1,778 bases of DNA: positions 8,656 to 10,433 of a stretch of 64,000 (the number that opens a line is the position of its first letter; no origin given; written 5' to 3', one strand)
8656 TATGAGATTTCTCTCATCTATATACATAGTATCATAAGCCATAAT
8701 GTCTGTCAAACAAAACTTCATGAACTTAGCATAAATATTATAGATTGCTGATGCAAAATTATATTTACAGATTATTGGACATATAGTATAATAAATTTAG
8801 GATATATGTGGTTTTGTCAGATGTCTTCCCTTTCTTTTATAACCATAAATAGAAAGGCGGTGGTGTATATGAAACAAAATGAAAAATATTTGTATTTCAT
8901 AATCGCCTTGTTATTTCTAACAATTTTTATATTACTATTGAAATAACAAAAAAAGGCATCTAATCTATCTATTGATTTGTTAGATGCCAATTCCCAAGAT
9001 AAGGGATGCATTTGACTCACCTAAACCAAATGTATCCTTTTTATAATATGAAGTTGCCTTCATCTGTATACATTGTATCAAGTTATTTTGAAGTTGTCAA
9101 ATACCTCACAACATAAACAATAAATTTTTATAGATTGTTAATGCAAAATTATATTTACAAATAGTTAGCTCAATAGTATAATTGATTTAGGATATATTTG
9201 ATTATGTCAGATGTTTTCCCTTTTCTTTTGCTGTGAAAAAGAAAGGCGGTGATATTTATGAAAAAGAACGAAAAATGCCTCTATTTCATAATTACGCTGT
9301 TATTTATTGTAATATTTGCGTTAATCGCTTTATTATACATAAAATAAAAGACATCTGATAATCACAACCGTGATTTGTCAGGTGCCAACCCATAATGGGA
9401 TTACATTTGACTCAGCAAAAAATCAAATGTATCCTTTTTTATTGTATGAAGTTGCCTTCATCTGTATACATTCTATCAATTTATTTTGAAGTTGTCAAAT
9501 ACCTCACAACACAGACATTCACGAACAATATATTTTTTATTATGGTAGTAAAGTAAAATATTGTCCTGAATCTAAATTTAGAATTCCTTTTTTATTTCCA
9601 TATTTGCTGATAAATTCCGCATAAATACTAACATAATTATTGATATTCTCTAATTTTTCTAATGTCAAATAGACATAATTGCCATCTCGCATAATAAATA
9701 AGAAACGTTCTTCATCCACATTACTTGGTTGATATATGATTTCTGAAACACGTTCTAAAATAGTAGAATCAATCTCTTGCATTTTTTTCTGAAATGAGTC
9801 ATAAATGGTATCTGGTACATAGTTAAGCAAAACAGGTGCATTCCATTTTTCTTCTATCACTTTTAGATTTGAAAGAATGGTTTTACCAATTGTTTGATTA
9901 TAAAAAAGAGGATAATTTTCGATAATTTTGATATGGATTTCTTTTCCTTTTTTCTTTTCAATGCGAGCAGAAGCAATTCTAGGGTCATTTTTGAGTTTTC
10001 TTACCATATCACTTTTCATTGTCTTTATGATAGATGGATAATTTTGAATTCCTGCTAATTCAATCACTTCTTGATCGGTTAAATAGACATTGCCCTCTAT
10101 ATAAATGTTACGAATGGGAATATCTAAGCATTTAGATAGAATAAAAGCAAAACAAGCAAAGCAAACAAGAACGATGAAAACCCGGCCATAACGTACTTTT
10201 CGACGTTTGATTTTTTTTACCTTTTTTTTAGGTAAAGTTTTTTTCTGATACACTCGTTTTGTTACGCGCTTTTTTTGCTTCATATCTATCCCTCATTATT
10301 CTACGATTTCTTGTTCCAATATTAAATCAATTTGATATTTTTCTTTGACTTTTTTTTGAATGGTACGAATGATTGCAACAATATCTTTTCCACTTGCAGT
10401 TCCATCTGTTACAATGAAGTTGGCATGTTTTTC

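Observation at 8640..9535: Tandem small-hydrophobic-peptide / convergent antisense-RNA modules (type I toxin-antitoxin-like) inserted between ftsQ and ftsA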

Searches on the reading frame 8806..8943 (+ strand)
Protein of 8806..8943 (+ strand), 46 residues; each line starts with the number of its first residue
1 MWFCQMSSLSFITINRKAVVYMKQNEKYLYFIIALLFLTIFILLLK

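Call 59: find_homologous_proteins(query=A5, max_evalue=0.01)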
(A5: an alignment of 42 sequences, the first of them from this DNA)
Query A5 (42 sequences) (46 aa, profile of the alignment): 7 proteins with E <= 0.01 among 8000 candidates.
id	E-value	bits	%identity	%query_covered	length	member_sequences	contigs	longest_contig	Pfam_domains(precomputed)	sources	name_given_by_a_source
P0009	6.2e-4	38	-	-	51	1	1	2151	-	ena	-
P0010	1.3e-3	37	-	-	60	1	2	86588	-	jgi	-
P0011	2.3e-3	36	-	-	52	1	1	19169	-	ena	-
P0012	2.3e-3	36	-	-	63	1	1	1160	-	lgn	-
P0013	4.8e-3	35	-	-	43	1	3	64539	-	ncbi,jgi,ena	-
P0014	8.5e-3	34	-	-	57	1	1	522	-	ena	-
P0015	9.8e-3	34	-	-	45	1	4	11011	-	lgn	-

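Call 75: search_protein_families(library=ncbifam, alignment_id=A5, max_evalue=1)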
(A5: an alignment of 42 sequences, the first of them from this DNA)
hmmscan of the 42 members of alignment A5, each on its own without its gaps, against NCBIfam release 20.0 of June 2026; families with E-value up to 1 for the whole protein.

A. member 1, seq(46 aa): 0 families

B. families by the number of members that match (of 42 scanned): 15 families
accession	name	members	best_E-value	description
NF033218.1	anchor_AmaP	3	0.029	alkaline shock response membrane anchor protein AmaP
NF038277.1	accessory_MacP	3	0.13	cell wall synthase accessory phosphoprotein MacP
NF051878.1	lpactltferLnb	2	0.063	lipoprotein N-acyltransferase Lnb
NF047829.1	epilancin_ElxI1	1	0.022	epilancin biosynthesis-related protein ElxI1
NF033861.1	sm_mem_Ecr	1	0.027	Ecr family regulatory small membrane protein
NF033866.1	blaCDD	1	0.043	CDD family class D beta-lactamase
NF047949.1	CcmD_like_Wolb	1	0.12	CcmD-like small membrane protein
NF033229.1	small_MgtR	1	0.13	protein MgtR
NF045999.1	MAG1140_fam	1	0.15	MAG1140 family protein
NF002402.0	PRK01470.1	1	0.31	twin arginine translocase protein A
TIGR01601.1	PYST-C1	1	0.42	Plasmodium yoelii subtelomeric domain PYST-C1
TIGR04313.1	aro_clust_Mycop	1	0.62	aromatic motif membrane protein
NF010532.0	PRK13922.9-3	1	0.62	rod shape-determining protein MreC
NF005175.0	PRK06654.1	1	0.68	flagellar basal body-associated protein FliL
NF011041.0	PRK14471.1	1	0.99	F0F1 ATP synthase subunit B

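Call 76: search_protein_families(library=pfam, alignment_id=A5, max_evalue=1)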
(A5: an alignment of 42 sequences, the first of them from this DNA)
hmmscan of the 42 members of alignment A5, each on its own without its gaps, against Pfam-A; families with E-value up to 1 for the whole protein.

A. member 1, seq(46 aa): 1 family
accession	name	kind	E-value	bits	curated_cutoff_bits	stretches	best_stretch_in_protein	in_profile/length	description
PF05739.25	SNARE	-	0.18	12.2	26.8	1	17-43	26-52/53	SNARE domain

B. families by the number of members that match (of 42 scanned): 18 families
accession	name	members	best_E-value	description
PF04790.18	Sarcoglycan_1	3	0.34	Sarcoglycan complex subunit protein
PF17280.7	DUF5345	1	0.011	Family of unknown function (DUF5345)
PF10329.14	DUF2417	1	0.018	Region of unknown function (DUF2417)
PF23906.1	DUF7248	1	0.027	Family of unknown function (DUF7248)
PF17204.8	Sid-5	1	0.05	Sid-5 family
PF14967.11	FAM70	1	0.11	FAM70 protein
PF12911.12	OppC_N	1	0.15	N-terminal TM domain of oligopeptide transport permease C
PF16547.10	BLM10_N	1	0.15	Proteasome-substrate-size regulator, N-terminal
PF13239.11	2TM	1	0.17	2TM domain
PF05739.25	SNARE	1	0.18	SNARE domain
PF12575.13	Pox_EPC_I2-L1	1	0.23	Poxvirus entry protein complex L1 and I2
PF06024.17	Orf78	1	0.25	Orf78 (ac78)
PF19579.4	FtsL_2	1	0.31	Bacteriodetes cell division protein (FtsL-like)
PF06422.18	PDR_CDR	1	0.35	CDR ABC transporter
PF01616.22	Orbi_NS3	1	0.37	Orbivirus NS3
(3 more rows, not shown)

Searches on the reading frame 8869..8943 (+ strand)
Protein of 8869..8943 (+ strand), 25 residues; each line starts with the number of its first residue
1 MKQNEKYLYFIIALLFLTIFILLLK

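Call 13: search_protein_families(library=pfam, proteins=[window:8869-8943:+], max_evalue=1)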
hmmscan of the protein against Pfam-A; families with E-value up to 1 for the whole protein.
seq(25 aa): 0 families

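Call 17: find_related_loci(query=A2, collection=viral_contigs, flank=2000)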
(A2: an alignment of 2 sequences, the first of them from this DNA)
Query A2 (25 aa) in viral_contigs; peptide patterns used: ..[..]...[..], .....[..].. (x = any residue, [..] = any of these).
194 stretches matched a pattern, but none encodes a relative of the query by tblastn (E <= 1e-3).

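Call 18: find_related_loci(query=A2, collection=genome_contigs, flank=5000)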
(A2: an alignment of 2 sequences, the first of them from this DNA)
Query A2 (25 aa) in genome_contigs; peptide patterns used: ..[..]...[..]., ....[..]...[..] (x = any residue, [..] = any of these).
187 stretches matched a pattern; 2 encode a relative of the query (tblastn E <= 1e-3); 2 distinct loci.
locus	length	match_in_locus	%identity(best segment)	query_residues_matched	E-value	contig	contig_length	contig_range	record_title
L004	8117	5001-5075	100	1-25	4e-12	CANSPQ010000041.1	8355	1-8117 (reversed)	MAG TPA_asm: uncultured Bacillales bacterium isolate SRR15730548_bin.42_metawrap_v1.3_MAG genome assembly, contig: NODE.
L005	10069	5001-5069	83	1-23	4e-8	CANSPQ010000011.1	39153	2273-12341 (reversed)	MAG TPA_asm: uncultured Bacillales bacterium isolate SRR15730548_bin.42_metawrap_v1.3_MAG genome assembly, contig: NODE.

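Call 28: search_protein_families(library=ncbifam, proteins=[window:8869-8943:+], max_evalue=10)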
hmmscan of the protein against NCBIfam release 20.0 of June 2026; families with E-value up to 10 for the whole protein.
seq(25 aa): 2 families
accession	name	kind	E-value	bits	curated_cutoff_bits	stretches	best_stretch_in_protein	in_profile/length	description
NF005630.0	PRK07377.1-6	equivalog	0.086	12.6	149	1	4-24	2-22/187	hypothetical protein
NF005627.0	PRK07377.1-3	equivalog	0.14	12.1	397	1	5-23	2-20/193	hypothetical protein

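Call 29: search_protein_families(library=padloc, proteins=[window:8869-8943:+], max_evalue=10)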
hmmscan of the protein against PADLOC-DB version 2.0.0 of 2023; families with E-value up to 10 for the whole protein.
seq(25 aa): 0 families

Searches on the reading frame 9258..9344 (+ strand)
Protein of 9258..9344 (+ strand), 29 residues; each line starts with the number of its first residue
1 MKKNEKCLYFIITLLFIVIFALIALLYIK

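Call 13: search_protein_families(library=pfam, proteins=[window:9258-9344:+], max_evalue=1)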
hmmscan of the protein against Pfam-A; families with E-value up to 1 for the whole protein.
seq(29 aa): 2 families
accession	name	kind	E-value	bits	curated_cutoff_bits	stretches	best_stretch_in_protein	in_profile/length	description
PF12575.13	Pox_EPC_I2-L1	-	0.23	12.1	23.4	1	5-29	45-70/72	Poxvirus entry protein complex L1 and I2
PF04790.18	Sarcoglycan_1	-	0.34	10.6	32.5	1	3-25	7-29/259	Sarcoglycan complex subunit protein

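Call 28: search_protein_families(library=ncbifam, proteins=[window:9258-9344:+], max_evalue=10)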
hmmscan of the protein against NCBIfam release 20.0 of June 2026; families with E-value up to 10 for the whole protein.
seq(29 aa): 2 families
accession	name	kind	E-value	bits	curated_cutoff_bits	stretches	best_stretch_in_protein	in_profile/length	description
NF033218.1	anchor_AmaP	equivalog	0.029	14.1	55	1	1-27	1-27/166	alkaline shock response membrane anchor protein AmaP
TIGR04313.1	aro_clust_Mycop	subfamily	0.62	9.7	40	1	1-24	1-22/296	aromatic motif membrane protein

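Call 29: search_protein_families(library=padloc, proteins=[window:9258-9344:+], max_evalue=10)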
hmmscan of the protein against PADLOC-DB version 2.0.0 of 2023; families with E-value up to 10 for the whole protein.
seq(29 aa): 0 families

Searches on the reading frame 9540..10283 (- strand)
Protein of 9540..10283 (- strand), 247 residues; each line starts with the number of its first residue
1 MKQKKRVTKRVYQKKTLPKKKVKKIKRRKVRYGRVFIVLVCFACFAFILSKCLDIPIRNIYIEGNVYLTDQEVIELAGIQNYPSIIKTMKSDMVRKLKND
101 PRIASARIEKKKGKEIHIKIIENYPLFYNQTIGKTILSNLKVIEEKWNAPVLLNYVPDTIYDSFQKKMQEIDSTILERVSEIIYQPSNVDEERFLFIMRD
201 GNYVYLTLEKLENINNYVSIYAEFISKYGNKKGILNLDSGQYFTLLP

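Call 12: find_encoding_contigs(protein=window:9540-10283:-, flank=6000, max_places=10)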
Protein window:9540-10283:- (247 aa): 4 contigs read that carry it; 3 places shown.
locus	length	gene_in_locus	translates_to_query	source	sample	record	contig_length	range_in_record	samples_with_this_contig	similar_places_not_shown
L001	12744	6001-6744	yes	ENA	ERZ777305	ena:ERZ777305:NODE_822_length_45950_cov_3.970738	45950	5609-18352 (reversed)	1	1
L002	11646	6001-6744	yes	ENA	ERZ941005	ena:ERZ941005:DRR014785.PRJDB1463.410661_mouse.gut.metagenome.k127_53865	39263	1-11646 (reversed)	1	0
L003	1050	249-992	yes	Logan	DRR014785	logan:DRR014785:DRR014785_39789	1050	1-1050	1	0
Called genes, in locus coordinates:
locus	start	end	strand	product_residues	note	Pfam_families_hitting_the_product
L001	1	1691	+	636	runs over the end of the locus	PF00404:Dockerin_1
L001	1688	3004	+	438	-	-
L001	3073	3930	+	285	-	-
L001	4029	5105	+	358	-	PF03033:Glyco_transf_28, PF04101:Glyco_tran_28_C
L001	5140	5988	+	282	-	PF01565:FAD_binding_4, PF02873:MurB_C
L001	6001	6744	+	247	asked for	PF08478:POTRA_1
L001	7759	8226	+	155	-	PF18931:DUF5680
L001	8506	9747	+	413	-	PF11104:PilM_2 (weak), PF02491:SHS2_FTSA, PF14450:FtsA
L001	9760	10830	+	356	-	PF00091:Tubulin, PF12327:FtsZ_C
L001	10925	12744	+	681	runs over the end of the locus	PF00512:HisKA, PF02518:HATPase_c, PF00072:Response_reg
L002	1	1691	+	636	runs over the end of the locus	PF00404:Dockerin_1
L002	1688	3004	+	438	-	-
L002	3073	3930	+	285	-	-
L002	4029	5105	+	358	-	PF03033:Glyco_transf_28, PF04101:Glyco_tran_28_C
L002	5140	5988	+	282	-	PF01565:FAD_binding_4, PF02873:MurB_C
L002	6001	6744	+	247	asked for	PF08478:POTRA_1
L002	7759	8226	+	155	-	PF18931:DUF5680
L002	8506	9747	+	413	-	PF11104:PilM_2 (weak), PF02491:SHS2_FTSA, PF14450:FtsA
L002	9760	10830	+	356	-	PF00091:Tubulin, PF12327:FtsZ_C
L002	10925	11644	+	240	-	?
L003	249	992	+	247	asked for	PF08478:POTRA_1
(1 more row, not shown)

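Call 13: search_protein_families(library=pfam, proteins=[window:9540-10283:-], max_evalue=1)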
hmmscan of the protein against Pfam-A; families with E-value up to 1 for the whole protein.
window:9540-10283:- (247 aa): 2 families
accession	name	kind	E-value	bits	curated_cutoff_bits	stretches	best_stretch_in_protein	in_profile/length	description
PF08478.15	POTRA_1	-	6.9e-10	39.5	23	1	56-122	2-68/69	POTRA domain, FtsQ-type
PF17981.7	ADD_ATRX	-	0.13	12.5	25.7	1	16-50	15-49/56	Cysteine Rich ADD domain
